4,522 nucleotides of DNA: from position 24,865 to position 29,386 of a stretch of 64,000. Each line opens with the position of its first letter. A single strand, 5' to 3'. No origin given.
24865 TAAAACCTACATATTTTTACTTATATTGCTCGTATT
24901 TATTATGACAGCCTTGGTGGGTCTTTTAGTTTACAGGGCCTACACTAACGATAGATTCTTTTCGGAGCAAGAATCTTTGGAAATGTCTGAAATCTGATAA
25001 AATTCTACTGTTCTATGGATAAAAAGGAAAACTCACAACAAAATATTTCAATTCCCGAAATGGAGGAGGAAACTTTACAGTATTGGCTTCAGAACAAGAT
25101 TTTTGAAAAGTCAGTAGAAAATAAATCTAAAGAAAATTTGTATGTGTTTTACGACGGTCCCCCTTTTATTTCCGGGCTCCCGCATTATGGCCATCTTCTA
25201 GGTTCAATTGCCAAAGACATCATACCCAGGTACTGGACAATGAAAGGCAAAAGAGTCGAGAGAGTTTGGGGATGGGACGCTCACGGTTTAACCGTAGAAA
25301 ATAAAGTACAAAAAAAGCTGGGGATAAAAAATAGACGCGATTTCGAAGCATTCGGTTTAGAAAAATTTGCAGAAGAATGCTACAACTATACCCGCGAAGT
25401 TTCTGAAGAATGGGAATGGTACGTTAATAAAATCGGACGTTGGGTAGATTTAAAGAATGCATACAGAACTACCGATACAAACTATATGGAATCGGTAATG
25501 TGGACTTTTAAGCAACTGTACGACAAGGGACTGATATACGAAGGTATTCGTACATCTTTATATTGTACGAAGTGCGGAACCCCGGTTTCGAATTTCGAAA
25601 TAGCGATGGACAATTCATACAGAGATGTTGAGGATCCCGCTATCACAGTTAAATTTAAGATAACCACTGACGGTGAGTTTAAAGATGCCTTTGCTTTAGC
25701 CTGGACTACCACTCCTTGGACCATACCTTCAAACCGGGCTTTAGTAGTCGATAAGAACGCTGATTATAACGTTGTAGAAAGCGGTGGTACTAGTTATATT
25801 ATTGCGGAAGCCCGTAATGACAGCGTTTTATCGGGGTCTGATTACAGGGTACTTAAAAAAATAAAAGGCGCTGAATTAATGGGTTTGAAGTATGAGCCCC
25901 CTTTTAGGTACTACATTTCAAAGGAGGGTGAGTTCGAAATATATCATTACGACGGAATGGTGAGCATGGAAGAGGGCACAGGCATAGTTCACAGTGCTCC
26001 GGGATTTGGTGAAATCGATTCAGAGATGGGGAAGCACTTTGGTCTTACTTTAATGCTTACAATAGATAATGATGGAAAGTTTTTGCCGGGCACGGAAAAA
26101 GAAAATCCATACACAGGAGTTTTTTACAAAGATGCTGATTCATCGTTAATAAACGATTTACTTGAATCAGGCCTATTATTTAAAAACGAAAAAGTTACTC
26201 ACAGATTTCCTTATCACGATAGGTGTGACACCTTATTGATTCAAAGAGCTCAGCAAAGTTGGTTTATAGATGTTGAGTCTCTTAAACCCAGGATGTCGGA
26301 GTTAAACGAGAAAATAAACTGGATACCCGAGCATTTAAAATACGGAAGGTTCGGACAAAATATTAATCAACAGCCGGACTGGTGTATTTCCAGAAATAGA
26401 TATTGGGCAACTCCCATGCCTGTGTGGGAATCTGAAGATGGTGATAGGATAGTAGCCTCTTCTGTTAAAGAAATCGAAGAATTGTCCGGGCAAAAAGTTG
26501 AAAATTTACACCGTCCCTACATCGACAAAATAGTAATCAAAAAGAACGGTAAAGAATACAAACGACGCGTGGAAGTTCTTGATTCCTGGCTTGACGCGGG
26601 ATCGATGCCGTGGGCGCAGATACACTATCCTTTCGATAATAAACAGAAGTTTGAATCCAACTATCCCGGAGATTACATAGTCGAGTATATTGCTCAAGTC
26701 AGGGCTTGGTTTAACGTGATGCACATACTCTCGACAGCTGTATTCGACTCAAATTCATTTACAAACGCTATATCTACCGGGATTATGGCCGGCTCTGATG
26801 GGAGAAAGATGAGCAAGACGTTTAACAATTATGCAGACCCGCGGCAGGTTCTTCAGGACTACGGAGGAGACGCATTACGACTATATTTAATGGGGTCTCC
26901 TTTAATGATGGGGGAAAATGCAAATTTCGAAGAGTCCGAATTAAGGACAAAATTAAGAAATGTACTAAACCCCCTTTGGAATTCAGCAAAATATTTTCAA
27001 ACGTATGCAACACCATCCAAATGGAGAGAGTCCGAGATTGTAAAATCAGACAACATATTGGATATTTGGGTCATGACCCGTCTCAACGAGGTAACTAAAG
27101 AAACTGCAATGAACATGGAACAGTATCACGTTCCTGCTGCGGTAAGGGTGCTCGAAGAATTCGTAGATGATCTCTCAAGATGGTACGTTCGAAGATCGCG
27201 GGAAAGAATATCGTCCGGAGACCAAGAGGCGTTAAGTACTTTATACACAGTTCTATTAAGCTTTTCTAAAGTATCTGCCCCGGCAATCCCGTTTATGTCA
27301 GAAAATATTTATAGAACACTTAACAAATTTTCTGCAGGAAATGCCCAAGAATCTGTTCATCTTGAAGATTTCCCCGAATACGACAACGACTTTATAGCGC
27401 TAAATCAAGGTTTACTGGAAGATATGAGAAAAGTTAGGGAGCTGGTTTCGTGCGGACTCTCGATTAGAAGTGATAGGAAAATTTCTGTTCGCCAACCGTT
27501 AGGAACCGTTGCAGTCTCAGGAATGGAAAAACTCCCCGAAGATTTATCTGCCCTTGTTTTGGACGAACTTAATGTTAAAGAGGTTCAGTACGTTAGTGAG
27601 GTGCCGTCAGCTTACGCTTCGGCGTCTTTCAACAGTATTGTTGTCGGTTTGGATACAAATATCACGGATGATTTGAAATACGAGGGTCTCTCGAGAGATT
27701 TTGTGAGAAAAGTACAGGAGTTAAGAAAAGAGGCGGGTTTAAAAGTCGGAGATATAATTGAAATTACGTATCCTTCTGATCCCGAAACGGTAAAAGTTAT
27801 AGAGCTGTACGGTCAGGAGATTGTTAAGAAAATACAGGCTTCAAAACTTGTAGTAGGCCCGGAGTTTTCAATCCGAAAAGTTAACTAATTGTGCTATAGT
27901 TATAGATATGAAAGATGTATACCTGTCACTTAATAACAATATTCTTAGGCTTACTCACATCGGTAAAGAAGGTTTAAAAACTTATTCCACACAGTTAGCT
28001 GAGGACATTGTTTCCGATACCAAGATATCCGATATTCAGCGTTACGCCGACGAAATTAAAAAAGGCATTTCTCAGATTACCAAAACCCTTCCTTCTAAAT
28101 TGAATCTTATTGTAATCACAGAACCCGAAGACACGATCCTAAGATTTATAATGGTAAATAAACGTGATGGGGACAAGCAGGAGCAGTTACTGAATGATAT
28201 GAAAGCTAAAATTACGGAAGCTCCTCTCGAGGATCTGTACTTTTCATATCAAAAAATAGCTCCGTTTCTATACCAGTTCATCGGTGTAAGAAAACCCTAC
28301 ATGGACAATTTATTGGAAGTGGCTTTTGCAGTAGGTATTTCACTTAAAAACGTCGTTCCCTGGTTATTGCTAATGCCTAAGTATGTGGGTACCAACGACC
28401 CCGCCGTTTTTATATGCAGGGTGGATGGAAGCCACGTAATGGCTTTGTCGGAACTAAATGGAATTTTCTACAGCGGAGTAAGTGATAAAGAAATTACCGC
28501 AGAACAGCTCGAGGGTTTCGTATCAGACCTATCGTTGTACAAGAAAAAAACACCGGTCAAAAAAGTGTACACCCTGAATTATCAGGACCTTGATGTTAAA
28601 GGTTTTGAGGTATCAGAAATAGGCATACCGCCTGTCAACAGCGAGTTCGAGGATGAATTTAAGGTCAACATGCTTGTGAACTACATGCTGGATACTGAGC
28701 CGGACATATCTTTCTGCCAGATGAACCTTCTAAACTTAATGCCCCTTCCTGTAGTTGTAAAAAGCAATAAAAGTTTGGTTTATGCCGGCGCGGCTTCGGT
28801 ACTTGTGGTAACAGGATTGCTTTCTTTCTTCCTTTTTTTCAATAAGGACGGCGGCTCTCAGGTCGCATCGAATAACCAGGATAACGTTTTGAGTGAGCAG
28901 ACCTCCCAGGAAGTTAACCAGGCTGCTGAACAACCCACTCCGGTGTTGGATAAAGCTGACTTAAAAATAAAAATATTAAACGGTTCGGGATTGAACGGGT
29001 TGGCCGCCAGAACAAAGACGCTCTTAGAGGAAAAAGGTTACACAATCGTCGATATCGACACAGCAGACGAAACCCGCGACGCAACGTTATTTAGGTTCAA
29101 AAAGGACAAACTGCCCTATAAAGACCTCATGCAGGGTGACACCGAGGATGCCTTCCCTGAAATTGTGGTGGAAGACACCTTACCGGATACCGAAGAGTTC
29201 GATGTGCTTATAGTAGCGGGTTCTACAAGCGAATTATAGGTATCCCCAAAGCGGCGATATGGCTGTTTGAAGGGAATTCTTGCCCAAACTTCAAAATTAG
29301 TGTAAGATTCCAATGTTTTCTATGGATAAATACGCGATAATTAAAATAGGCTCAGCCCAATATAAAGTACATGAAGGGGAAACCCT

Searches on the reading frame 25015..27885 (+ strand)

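Call 29: search_protein_families(library=pfam, proteins=[window:25015-27885:+], max_evalue=0.00001)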
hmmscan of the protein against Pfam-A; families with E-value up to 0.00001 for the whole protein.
window:25015-27885:+ (957 aa): 4 families
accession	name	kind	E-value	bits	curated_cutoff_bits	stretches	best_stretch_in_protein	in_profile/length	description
PF00133.28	tRNA-synt_1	-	9.3e-118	394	22.7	1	20-632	2-409/414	tRNA synthetases class I (I, L, M and V)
PF08264.19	Anticodon_1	-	1.3e-25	90.5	25.1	1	683-829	1-144/148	Anticodon-binding domain of tRNA ligase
PF19302.4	DUF5915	-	1.9e-19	70.4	27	1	870-950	95-175/195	Domain of unknown function (DUF5915)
PF09334.17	tRNA-synt_1g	-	2.8e-17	63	20.1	1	50-192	8-131/391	tRNA synthetases class I (M)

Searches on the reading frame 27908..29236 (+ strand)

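Call 108: search_protein_families(library=pfam, proteins=[window:27908-29236:+], max_evalue=0.00001)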
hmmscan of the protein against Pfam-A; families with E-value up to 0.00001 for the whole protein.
window:27908-29236:+ (443 aa): 1 family
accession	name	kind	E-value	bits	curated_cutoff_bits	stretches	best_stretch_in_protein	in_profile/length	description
PF13399.11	LytR_C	-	5.1e-09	37.4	22.2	1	351-399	1-49/86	LytR cell envelope-related transcriptional attenuator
